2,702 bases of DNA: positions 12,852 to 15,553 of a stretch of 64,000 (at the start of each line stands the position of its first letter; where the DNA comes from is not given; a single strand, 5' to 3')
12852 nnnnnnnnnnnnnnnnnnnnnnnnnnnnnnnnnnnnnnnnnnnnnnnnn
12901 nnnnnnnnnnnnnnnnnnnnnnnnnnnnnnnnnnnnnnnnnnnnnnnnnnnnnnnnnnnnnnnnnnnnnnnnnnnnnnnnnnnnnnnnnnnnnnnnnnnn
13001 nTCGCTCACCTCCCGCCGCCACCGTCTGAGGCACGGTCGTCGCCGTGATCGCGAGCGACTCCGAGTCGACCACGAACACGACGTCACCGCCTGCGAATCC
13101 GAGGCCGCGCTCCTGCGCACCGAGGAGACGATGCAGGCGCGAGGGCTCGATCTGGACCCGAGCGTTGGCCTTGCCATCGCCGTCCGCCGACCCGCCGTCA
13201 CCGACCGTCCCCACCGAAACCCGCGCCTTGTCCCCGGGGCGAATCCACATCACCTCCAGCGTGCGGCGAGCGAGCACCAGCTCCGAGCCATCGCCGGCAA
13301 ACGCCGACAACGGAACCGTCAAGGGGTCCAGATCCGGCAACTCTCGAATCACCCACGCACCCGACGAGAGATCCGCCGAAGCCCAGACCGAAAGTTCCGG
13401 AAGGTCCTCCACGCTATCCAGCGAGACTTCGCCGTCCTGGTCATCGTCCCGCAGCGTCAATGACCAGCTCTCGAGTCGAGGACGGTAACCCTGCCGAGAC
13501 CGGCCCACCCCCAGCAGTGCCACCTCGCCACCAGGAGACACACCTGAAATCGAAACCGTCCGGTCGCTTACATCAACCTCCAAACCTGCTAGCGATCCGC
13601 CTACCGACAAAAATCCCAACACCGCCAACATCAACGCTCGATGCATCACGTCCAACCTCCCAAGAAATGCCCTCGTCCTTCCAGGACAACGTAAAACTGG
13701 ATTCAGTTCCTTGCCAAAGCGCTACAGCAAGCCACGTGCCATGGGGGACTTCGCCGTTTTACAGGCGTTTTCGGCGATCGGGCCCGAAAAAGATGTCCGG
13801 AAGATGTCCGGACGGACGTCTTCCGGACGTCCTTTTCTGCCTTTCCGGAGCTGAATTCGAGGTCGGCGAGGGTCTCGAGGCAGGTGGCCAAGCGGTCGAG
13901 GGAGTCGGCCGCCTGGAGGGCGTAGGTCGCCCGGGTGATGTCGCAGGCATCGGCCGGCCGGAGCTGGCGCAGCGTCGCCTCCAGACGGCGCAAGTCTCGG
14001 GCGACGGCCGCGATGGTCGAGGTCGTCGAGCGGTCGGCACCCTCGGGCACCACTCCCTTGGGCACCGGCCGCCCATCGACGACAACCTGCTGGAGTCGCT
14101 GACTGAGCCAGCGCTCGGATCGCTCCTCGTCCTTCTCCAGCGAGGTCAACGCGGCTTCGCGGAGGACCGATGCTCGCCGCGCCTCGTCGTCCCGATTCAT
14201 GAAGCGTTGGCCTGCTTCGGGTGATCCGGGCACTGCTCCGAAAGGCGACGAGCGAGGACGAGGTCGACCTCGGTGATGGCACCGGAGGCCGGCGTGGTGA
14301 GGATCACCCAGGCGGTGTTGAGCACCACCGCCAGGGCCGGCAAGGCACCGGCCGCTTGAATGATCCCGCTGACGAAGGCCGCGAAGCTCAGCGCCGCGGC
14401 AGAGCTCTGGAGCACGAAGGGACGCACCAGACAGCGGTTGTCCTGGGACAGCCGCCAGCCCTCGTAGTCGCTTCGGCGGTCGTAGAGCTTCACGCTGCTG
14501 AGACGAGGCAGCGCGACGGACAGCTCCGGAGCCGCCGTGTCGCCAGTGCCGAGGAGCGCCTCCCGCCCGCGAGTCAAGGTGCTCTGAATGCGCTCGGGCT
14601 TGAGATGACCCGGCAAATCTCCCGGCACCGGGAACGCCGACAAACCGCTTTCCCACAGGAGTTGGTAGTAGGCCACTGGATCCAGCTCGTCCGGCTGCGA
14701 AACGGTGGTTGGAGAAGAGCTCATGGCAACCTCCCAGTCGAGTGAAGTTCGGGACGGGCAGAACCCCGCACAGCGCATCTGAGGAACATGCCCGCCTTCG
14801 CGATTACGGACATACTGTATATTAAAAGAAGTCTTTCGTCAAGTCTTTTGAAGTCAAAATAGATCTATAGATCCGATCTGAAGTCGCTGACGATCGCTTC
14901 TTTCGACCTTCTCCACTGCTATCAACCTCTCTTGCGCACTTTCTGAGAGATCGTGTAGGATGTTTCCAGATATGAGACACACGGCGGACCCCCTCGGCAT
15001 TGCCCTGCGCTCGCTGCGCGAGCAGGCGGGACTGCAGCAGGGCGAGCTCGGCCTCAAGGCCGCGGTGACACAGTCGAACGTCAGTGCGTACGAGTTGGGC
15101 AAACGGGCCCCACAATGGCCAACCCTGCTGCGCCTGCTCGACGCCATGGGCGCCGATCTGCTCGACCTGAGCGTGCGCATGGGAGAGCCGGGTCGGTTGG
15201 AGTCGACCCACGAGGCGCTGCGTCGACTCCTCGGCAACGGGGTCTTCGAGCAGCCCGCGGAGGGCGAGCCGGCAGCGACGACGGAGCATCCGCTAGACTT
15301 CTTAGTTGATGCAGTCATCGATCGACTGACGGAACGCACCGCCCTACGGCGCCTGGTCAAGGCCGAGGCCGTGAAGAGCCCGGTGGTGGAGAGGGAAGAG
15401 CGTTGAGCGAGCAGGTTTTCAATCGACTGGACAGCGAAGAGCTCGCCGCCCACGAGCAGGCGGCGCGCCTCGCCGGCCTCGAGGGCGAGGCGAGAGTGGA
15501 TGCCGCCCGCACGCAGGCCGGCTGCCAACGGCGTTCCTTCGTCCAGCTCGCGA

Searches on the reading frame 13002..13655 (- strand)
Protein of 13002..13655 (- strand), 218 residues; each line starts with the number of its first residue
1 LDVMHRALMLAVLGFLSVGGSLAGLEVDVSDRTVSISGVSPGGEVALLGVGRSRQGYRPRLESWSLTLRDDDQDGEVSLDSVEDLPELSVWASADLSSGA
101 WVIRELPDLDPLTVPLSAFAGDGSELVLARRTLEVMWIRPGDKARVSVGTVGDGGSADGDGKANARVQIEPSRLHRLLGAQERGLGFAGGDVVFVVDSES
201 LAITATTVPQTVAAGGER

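Call 8: search_protein_families(library=pfam, proteins=[window:13002-13655:-], max_evalue=0.01)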
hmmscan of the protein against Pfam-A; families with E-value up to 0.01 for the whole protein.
window:13002-13655:- (218 aa): 0 families

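Call 16: search_protein_families(library=pfam, max_evalue=5, proteins=[window:13002-13655:-])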
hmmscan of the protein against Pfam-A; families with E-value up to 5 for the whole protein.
window:13002-13655:- (218 aa): 1 family
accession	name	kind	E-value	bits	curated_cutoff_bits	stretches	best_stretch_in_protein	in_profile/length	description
PF17231.7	DUF5305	-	0.12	12.3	29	0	7-87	117-188/217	Family of unknown function (DUF5305)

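Call 17: find_homologous_proteins(query=window:13002-13646:-, max_evalue=0.001)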
Query window:13002-13646:-: 1815 candidates shared short words with the query, none scored E <= 0.001.

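Call 26: search_protein_representatives(protein=window:13002-13646:-)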
Query: 215 residues. Proteins with E-value up to 0.001 (for the whole library): 876; up to 1e-10: 168; up to 1e-30: 2. The best 150 are listed.
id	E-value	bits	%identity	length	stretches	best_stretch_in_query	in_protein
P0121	1.4e-66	240.2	100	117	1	100-215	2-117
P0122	1.9e-58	213.6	55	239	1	6-212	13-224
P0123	1.5e-25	106.2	38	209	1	1-200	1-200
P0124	5.1e-20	88.1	38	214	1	4-203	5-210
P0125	6.5e-19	84.5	32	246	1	12-201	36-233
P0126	1.3e-18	83.6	35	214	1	13-205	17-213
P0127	1.5e-18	83.4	30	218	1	17-198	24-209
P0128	2.8e-18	82.5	34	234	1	20-205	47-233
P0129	6.8e-18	81.2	36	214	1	19-200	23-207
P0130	1.8e-17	79.8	34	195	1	24-201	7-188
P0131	3.1e-17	79.0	34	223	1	6-206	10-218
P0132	4.5e-17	78.5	33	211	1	6-199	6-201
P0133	1.1e-16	77.2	38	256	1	22-209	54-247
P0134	3.4e-16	75.6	30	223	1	24-210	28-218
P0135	4.3e-16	75.3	31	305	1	8-202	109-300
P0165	5.3e-14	68.5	33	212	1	10-206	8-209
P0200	6.9e-13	64.8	29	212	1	14-200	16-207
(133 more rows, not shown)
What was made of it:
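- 12999..13646 (-): UP: secreted 215-aa tandem beta-sandwich (Ig/FN3-like) protein, conserved partner of this Rhs clade. An exhaustive HMMER search found 876 representatives at E<=1e-3 (call 26).
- UP family size: call 26.
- Tried and rejected: For UP this was a false negative of the method, overturned by the exhaustive search (call 26).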

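Call 36: find_encoding_contigs(protein=P0122, flank=10000, max_places=4)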
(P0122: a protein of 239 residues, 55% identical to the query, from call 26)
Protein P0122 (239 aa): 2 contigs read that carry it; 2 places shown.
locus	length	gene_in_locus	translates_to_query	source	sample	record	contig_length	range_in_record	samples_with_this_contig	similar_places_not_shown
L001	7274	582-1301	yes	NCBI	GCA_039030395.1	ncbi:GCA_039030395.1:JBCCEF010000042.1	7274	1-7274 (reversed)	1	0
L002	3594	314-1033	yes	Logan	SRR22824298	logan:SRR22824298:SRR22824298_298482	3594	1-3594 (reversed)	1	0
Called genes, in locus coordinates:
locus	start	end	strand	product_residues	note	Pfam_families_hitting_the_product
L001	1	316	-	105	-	PF01381:HTH_3, PF12844:HTH_19 (weak), PF13560:HTH_31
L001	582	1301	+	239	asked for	-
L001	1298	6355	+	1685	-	PF05593:RHS_repeat (faint), PF25023:TEN_YD-shell (faint)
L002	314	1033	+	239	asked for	-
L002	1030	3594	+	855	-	?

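Call 44: search_solved_structures(query=A1, max_evalue=1)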
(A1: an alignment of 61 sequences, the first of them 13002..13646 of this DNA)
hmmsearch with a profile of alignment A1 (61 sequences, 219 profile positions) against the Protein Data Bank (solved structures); distinct sequences matched with E-value up to 1: 4.
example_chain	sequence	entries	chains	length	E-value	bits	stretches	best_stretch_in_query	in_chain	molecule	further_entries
2lfw_A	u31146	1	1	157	0.19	14.2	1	150-214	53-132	PhyR sigma-like domain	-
1fnf_A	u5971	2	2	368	0.25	13.8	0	33-84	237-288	FIBRONECTIN | Isoform 1 of Fibronectin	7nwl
5mfi_A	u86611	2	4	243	0.53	12.8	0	84-109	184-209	YIII(Dq.V2)4CqI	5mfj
3teu_A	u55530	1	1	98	0.73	12.3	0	24-59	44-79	Fibcon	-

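Call 49: find_encoding_contigs(protein=P0123, flank=8000, max_places=3)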
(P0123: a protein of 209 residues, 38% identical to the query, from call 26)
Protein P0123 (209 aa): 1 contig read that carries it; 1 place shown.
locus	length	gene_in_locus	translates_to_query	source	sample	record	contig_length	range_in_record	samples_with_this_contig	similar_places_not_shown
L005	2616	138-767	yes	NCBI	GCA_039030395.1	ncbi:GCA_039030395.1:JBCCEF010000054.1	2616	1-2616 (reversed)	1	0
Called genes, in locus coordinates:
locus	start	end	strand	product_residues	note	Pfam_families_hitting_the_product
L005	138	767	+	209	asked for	-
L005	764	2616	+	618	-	?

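Call 50: find_encoding_contigs(protein=P0124, flank=8000, max_places=3)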
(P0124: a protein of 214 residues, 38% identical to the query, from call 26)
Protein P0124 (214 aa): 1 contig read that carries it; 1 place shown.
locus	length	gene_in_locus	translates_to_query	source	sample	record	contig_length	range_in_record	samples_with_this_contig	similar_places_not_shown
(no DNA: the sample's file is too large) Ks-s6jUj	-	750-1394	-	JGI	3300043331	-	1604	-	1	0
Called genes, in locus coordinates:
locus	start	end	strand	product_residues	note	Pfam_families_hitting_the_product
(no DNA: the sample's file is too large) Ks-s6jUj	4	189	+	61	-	-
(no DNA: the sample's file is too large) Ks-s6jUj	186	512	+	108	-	-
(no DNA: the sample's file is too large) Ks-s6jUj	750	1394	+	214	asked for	-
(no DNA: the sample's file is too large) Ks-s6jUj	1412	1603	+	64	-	?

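Call 51: find_encoding_contigs(protein=P0127, flank=8000, max_places=3)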
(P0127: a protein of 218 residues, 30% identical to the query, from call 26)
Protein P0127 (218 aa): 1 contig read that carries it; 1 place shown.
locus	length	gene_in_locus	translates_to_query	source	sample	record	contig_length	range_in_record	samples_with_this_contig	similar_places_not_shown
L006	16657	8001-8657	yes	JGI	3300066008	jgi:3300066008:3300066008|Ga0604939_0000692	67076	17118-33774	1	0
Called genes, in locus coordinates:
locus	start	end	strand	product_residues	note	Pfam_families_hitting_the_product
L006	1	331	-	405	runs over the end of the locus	PF02222:ATP-grasp (faint)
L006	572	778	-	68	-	-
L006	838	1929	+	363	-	-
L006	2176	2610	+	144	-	PF01451:LMWPc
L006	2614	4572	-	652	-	PF00656:Peptidase_C14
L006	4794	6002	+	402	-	PF00023:Ank (faint), PF13606:Ank_3 (faint), PF13637:Ank_4 (faint), PF12796:Ank_2, PF13857:Ank_5 (weak)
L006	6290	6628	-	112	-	-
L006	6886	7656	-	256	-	PF09851:SHOCT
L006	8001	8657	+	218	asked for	-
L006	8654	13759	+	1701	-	PF05593:RHS_repeat (faint), PF25023:TEN_YD-shell (weak)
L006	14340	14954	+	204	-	-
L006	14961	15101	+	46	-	-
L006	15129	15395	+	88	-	-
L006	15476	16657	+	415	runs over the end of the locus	PF07992:Pyr_redox_2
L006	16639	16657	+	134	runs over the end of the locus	PF07366:SnoaL, PF12680:SnoaL_2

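Call 62: search_protein_families(library=ncbifam, max_evalue=0.1, proteins=[window:13002-13646:-, P0127, P0122])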
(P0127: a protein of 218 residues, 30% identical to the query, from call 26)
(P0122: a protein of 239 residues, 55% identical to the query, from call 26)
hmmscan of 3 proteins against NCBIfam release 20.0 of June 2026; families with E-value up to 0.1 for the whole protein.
window:13002-13646:- (215 aa): 0 families

P0127 (218 aa): 0 families

P0122 (239 aa): 0 families

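Call 63: predict_structure(alignment_id=A1)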
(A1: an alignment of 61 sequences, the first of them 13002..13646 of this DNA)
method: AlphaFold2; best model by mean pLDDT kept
length: 215 residues; sequences in the alignment: 61
mean_pLDDT: 91.9   pTM: 0.86
mean pLDDT of the five models: 91.9, 91.9, 91.6, 91.5, 91.4
residues with pLDDT >= 90: 183; 70-90: 8; 50-70: 23; < 50: 1
segments of 3 or more residues with pLDDT < 50: none
pLDDT, mean of each block of 10 residues (from residue 1): 59 56 97 97 98 96 98 98 98 98 95 96 98 97 98 97 97 91 93 98 93 54
secondary structure, 60 per line:
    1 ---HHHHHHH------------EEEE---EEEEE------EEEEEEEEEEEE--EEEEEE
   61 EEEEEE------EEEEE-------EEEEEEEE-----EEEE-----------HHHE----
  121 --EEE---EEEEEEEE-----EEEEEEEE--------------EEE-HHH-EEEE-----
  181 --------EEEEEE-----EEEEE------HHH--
elements in order: H4-10 E23-26 E30-34 E41-52 E55-66 E73-77 E85-92 E98-101 E123-125 E129-136 E142-149 E164-166 E172-175 E189-194 E200-204
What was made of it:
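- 12999..13646 (-): The AF2 model has pLDDT 91.9 and is all-beta, with two domains (call 63).
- UP is a well-folded tandem Ig-like module (pLDDT 91.9, call 63), not a small disordered peptide.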

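Call 66: fold_search(model_id=the predicted structure, library=pdb)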
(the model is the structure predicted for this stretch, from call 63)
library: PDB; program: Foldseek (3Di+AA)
matches with E <= 10: 1219; with E <= 0.001: 2
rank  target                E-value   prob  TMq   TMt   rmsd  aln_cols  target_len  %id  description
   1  4lxo_A                5.6e-04  0.94  0.21  0.24  19.3       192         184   12  Crystal structure of 9,10Fn3-elegantin chimera (released 2014-08-06)
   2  6tpt                  7.4e-04  0.85  0.21  0.22  20.9       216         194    9  Crystal structures of FNIII domain three and four of the human leucocyte common antigen-related protein, LAR (released 2020-05-13)
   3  5fuc_C                1.9e-03  0.69  0.21  0.23  16.5       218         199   13  Biophysical and cellular characterisation of a junctional epitope antibody that locks IL-6 and gp80 together in a stab (released 2017-01-25)
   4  9p6s_C                2.0e-03  0.92  0.24  0.28  19.7       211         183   11  Cryo-EM structure of human integrin alpha5beta1 in complex with fibronectin (FN 7-10) (released 2026-03-25)
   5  6xay_A                2.2e-03  0.87  0.23  0.19  16.5       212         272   12  Structure of a fragment of human fibronectin containing the 10th, 11th and 12th type III domains (released 2021-06-09)
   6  6xay_B                4.7e-03  0.72  0.21  0.18  16.9       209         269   12  Structure of a fragment of human fibronectin containing the 10th, 11th and 12th type III domains (released 2021-06-09)
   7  4hsa_F                5.6e-03  0.63  0.23  0.19  21.6       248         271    9  Structure of interleukin 17a in complex with il17ra receptor (released 2013-05-22)
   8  3lh9_B                8.6e-03  0.18  0.16  0.13  22.9       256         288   10  Crystal structure of mouse VPS26B(L197S/R199E) in spacegroup P41 21 2 (released 2010-02-02)
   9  6mfa                  9.1e-03  0.69  0.22  0.15  16.6       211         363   14  Fragment of human fibronectin containing the 4th-7th type III domains (released 2019-09-18)
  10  3f7p_D                9.1e-03  0.47  0.21  0.23  21.4       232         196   10  Crystal structure of a complex between integrin beta4 and plectin (released 2009-03-10)
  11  7usy_J                9.6e-03  0.20  0.17  0.11  21.7       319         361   11  Structure of C. elegans TMC-1 complex with ARRD-6 (released 2022-10-19)
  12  6xax_B                1.0e-02  0.44  0.20  0.16  18.4       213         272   12  Structure of a fragment of human fibronectin containing the 11th type III domain, extra domain A, and the 12th type II (released 2021-06-09)
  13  6xi3                  1.1e-02  0.57  0.23  0.14  20.8       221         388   11  Crystal structure of tetra-tandem repeat in extending region of large adhesion protein (released 2020-10-14)
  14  1evu_B                1.2e-02  0.25  0.18  0.07  19.4       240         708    9  HUMAN FACTOR XIII WITH CALCIUM BOUND IN THE ION SITE (released 2000-05-10)
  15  8cem_F                1.3e-02  0.57  0.22  0.10  16.6       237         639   15  Structure of bovine native C3, re-refinement (released 2023-04-05)
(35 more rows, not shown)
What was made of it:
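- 12999..13646 (-): The best PDB matches are tandem FN3 domains (call 66).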

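Call 72: find_encoding_contigs(protein=P0165, flank=7000, max_places=3)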
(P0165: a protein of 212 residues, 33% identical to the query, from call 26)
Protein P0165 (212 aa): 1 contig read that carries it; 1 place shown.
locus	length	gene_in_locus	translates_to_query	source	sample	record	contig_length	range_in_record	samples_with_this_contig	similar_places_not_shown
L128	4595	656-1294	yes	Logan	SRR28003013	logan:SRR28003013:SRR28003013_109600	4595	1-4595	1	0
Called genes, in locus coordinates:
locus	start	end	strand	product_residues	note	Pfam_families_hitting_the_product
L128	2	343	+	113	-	?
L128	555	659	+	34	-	-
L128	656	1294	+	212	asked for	-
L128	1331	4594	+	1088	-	?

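Call 73: find_encoding_contigs(protein=P0200, flank=7000, max_places=3)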
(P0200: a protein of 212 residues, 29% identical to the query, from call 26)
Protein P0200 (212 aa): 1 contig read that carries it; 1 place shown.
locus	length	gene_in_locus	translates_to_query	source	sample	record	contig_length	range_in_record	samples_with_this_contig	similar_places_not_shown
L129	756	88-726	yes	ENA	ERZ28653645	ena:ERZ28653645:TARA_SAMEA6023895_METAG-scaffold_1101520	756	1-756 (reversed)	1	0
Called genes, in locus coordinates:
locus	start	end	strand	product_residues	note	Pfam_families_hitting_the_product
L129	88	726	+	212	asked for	-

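Call 88: search_protein_families(library=pfam, max_evalue=0.01, proteins=[L006:14340-14951:+])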
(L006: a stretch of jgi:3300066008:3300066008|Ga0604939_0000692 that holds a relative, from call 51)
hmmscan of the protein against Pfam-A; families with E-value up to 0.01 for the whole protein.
L006:14340-14951:+ (204 aa): 0 families

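Call 91: search_protein_families(library=pfam, alignment_id=A1, max_evalue=0.001)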
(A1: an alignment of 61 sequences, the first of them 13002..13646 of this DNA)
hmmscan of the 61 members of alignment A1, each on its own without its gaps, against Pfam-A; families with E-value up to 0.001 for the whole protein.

A. member 1, window:13002-13646:- (215 aa): 0 families

B. families by the number of members that match (of 61 scanned): 0 families

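Call 98: search_dna_similar(query=window:13002-13646:-, collection=plasmids, mode=protein, max_evalue=0.001, max_rows=10)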
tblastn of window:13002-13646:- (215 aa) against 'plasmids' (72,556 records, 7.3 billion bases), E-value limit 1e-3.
No match.

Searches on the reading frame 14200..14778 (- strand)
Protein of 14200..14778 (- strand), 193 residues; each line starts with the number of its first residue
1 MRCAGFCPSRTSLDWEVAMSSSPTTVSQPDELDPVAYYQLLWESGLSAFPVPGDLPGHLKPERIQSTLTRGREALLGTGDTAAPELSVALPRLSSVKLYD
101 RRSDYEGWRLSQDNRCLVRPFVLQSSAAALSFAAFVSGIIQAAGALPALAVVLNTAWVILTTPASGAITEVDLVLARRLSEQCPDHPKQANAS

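Call 8: search_protein_families(library=pfam, proteins=[window:14200-14778:-], max_evalue=0.01)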
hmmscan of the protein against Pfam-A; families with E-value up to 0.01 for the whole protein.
window:14200-14778:- (193 aa): 1 family
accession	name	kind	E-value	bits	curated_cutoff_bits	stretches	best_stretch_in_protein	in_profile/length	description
PF01329.24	Pterin_4a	-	4.4e-10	40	26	1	93-181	3-90/91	Pterin 4 alpha carbinolamine dehydratase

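Call 62: search_protein_families(library=ncbifam, max_evalue=0.1, proteins=[window:14200-14778:-])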
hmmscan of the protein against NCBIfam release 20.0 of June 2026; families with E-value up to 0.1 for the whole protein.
window:14200-14778:- (193 aa): 4 families
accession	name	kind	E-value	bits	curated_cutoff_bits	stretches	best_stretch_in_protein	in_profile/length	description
NF002017.0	PRK00823.1-2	equivalog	1e-06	28.6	80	1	93-181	5-91/94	4a-hydroxytetrahydrobiopterin dehydratase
NF002018.0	PRK00823.1-3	equivalog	2.7e-06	27.3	108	1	92-181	5-94/98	4a-hydroxytetrahydrobiopterin dehydratase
NF002019.0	PRK00823.1-4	equivalog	0.00047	20.2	137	1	93-180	22-109/116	4a-hydroxytetrahydrobiopterin dehydratase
NF002020.0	PRK00823.1-5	equivalog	0.0054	16.9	146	1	96-182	18-104/111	4a-hydroxytetrahydrobiopterin dehydratase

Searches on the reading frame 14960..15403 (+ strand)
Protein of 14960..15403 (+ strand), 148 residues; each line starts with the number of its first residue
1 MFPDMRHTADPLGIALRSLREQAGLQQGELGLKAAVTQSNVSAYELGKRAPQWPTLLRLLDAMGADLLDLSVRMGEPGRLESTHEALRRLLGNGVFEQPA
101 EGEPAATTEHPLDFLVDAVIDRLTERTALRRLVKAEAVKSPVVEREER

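Call 8: search_protein_families(library=pfam, proteins=[window:14960-15403:+], max_evalue=0.01)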
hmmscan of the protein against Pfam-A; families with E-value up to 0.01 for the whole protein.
window:14960-15403:+ (148 aa): 4 families
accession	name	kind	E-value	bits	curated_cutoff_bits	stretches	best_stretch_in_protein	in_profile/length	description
PF13560.12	HTH_31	-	2.8e-12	47.2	27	1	12-66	2-57/64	Helix-turn-helix domain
PF01381.28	HTH_3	-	4.8e-09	36.6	23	1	16-69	1-54/55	Helix-turn-helix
PF12844.13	HTH_19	-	0.00016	21.9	30.2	1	13-64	1-52/64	Helix-turn-helix domain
PF22495.2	HTH_92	-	0.0016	18.1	27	1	17-52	1-36/45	RsaL-like HTH domain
